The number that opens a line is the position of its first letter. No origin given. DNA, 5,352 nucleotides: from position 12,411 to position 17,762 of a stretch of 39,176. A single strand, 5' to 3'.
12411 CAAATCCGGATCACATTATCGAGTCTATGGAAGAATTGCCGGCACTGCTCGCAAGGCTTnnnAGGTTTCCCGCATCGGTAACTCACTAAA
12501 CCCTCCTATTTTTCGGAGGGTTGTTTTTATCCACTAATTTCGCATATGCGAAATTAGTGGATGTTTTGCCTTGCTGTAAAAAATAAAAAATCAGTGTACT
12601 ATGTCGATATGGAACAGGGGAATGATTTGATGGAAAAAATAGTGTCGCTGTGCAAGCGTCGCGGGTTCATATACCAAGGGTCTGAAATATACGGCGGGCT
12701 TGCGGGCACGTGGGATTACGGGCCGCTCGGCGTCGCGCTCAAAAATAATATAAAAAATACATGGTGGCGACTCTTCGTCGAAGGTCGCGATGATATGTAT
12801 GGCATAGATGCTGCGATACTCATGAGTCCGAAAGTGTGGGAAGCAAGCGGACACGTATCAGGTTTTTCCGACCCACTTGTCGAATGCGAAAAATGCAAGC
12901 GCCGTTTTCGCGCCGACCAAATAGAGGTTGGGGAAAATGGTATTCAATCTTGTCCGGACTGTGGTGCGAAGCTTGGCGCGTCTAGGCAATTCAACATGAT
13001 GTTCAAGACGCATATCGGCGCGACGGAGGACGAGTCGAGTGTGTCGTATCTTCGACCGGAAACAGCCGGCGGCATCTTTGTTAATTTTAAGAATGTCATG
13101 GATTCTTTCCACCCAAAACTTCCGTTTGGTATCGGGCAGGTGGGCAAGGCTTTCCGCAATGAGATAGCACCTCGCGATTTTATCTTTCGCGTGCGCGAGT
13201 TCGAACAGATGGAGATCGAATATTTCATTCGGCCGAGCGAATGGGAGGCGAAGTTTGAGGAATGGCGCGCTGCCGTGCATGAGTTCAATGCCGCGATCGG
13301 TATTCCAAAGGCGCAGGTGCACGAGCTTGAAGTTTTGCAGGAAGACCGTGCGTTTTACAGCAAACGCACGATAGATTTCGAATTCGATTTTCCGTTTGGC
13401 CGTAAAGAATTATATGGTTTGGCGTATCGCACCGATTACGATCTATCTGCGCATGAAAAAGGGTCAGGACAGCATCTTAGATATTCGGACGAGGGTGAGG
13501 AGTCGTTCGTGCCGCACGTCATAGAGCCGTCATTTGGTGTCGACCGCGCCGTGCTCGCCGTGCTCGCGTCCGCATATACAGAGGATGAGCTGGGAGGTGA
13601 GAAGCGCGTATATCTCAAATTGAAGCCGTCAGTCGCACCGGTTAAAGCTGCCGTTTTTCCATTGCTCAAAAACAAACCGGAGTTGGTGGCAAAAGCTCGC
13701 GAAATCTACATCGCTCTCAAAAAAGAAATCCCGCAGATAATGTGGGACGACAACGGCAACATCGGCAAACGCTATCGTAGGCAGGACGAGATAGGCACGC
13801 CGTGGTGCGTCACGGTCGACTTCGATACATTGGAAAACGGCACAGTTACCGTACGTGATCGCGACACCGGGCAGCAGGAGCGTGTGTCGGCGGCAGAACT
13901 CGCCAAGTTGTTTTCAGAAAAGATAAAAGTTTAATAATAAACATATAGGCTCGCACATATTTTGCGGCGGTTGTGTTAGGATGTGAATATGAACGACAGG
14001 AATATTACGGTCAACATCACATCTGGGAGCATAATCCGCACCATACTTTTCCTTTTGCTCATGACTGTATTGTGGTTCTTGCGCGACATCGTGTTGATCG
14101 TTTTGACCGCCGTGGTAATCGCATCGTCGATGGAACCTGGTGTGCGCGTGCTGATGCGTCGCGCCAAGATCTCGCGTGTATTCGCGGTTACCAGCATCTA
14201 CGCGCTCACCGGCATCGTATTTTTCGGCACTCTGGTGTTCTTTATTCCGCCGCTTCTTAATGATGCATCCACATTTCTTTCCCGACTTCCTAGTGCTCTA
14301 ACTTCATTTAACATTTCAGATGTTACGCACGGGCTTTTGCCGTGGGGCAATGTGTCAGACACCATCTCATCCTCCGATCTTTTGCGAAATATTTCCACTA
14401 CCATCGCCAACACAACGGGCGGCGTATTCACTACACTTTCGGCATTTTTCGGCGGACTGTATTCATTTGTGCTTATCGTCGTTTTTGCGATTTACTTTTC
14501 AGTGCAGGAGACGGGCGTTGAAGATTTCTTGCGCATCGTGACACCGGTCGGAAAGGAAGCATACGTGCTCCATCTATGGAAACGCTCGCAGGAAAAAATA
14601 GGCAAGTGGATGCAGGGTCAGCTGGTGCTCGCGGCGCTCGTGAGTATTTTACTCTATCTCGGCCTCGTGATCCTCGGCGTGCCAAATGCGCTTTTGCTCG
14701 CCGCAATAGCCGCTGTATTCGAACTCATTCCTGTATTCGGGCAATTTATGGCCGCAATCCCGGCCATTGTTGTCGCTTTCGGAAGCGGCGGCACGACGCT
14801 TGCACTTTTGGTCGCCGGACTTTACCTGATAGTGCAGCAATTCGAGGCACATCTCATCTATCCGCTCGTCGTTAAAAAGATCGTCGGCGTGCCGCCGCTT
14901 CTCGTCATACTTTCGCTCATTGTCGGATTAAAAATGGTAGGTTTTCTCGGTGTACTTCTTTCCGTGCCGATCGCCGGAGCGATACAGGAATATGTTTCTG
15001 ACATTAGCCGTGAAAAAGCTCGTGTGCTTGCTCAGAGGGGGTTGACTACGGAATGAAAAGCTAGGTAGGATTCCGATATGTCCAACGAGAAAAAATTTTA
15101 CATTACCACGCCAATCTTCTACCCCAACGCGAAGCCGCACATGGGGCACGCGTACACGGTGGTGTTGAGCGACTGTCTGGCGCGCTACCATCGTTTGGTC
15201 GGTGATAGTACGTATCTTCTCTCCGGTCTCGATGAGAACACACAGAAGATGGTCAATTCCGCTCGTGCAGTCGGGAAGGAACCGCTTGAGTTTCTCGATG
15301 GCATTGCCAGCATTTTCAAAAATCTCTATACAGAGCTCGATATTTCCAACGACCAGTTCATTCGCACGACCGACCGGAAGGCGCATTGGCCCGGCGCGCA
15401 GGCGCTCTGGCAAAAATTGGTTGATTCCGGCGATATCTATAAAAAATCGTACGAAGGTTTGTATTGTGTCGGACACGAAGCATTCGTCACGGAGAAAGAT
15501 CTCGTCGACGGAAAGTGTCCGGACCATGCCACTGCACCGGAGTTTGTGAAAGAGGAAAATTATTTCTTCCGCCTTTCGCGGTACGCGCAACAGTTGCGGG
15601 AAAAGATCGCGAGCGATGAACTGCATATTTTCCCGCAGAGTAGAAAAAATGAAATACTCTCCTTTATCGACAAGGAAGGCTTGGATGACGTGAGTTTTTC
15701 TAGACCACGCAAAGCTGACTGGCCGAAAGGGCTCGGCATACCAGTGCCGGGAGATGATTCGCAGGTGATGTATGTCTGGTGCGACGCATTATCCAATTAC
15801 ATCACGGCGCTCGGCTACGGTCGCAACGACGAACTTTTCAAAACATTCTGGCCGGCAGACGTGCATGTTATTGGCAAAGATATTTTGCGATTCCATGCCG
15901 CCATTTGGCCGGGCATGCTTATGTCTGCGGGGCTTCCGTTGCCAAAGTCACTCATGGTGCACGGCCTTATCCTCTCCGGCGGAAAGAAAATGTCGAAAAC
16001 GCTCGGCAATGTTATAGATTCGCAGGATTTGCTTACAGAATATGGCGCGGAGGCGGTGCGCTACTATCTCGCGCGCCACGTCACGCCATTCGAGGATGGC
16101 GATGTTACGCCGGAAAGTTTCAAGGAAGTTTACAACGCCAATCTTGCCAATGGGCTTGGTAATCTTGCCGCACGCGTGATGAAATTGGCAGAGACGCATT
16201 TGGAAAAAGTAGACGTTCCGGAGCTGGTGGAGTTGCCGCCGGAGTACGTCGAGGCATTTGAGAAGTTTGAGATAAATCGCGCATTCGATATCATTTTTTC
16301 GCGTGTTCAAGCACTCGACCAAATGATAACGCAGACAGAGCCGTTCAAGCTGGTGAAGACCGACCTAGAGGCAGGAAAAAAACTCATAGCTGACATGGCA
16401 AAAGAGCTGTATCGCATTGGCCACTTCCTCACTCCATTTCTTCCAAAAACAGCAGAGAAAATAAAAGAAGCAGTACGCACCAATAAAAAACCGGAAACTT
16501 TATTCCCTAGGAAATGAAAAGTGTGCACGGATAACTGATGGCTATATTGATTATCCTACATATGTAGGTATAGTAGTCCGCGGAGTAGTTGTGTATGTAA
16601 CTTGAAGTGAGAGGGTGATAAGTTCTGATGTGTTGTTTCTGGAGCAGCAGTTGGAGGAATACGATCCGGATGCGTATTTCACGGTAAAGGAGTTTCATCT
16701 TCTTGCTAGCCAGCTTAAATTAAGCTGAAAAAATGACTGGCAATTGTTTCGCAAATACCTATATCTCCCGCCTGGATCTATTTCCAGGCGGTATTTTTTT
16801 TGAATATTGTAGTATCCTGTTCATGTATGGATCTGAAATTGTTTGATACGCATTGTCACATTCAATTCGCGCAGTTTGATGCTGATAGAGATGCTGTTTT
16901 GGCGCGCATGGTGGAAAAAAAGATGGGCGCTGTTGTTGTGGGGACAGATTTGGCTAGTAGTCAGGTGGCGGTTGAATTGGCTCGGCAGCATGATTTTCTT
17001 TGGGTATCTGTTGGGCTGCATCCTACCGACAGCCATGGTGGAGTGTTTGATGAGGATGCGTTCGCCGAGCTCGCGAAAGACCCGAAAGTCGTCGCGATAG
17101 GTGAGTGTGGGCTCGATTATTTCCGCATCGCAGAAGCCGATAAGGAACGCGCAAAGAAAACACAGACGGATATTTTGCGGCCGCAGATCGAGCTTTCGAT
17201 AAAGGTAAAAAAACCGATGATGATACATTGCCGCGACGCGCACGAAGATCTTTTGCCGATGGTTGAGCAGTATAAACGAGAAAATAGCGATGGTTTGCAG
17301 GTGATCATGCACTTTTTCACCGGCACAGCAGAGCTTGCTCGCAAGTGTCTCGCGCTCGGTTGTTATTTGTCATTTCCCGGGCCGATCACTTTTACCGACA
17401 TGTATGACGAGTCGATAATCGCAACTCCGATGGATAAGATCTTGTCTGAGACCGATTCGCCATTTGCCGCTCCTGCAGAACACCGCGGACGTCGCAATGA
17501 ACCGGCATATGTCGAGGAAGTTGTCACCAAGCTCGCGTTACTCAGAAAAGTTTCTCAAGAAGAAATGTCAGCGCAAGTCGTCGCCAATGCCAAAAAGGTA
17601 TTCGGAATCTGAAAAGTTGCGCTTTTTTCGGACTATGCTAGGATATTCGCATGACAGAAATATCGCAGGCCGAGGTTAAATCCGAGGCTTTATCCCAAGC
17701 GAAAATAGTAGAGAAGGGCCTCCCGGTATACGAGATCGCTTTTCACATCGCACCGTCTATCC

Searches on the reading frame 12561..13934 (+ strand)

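Call 77: search_protein_families(library=pfam, proteins=[window:12561-13934:+], max_evalue=0.00001)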
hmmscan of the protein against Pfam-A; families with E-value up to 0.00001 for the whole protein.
window:12561-13934:+ (457 aa): 2 families
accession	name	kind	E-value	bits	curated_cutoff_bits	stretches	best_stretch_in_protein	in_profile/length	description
PF03129.25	HGTP_anticodon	-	5.9e-22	78.1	21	1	362-453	1-93/94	Anticodon binding domain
PF00587.30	tRNA-synt_2b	-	5.5e-13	49.8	29.3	1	159-336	8-177/179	tRNA synthetase class II core domain (G, H, P, S and T)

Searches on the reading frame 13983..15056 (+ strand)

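Call 77: search_protein_families(library=pfam, proteins=[window:13983-15056:+], max_evalue=0.00001)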
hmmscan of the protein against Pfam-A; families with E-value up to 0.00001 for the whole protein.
window:13983-15056:+ (357 aa): 1 family
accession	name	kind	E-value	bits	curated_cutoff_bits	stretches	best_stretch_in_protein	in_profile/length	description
PF01594.21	AI-2E_transport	-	2.4e-52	178.6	34.3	1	20-339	5-324/327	AI-2E family transporter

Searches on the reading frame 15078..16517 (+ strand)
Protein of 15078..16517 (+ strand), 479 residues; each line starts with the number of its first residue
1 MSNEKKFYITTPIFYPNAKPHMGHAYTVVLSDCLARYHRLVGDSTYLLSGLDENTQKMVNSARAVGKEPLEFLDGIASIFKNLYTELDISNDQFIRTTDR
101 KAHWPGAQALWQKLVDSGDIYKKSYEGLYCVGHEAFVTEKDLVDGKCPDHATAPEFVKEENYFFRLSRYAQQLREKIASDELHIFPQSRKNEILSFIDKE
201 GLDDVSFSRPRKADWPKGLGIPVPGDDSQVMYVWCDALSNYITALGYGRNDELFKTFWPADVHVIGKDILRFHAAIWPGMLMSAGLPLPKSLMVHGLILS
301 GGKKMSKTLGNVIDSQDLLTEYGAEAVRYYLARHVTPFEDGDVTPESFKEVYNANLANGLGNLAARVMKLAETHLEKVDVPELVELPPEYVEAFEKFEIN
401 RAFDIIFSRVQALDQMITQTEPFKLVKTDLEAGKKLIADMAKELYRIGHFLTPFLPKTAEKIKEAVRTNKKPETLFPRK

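Call 77: search_protein_families(library=pfam, proteins=[window:15078-16517:+], max_evalue=0.00001)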
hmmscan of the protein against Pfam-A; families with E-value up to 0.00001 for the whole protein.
window:15078-16517:+ (479 aa): 3 families
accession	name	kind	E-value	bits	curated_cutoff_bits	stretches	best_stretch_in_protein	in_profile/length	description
PF09334.17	tRNA-synt_1g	-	2.3e-93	313.5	20.1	2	152-368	174-391/391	tRNA synthetases class I (M)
PF00133.28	tRNA-synt_1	-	1.4e-29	103.5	22.7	1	227-334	295-404/414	tRNA synthetases class I (I, L, M and V)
PF01406.26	tRNA-synt_1e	-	1.5e-12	47.9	27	1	261-333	209-282/301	tRNA synthetases class I (C) catalytic domain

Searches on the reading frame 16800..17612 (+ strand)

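Call 77: search_protein_families(library=pfam, proteins=[window:16800-17612:+], max_evalue=0.00001)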
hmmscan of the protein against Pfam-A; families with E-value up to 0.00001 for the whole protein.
window:16800-17612:+ (270 aa): 1 family
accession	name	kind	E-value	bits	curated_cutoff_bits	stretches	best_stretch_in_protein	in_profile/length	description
PF01026.27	TatD_DNase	-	2.1e-73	247.3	27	1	15-269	1-253/253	TatD related DNase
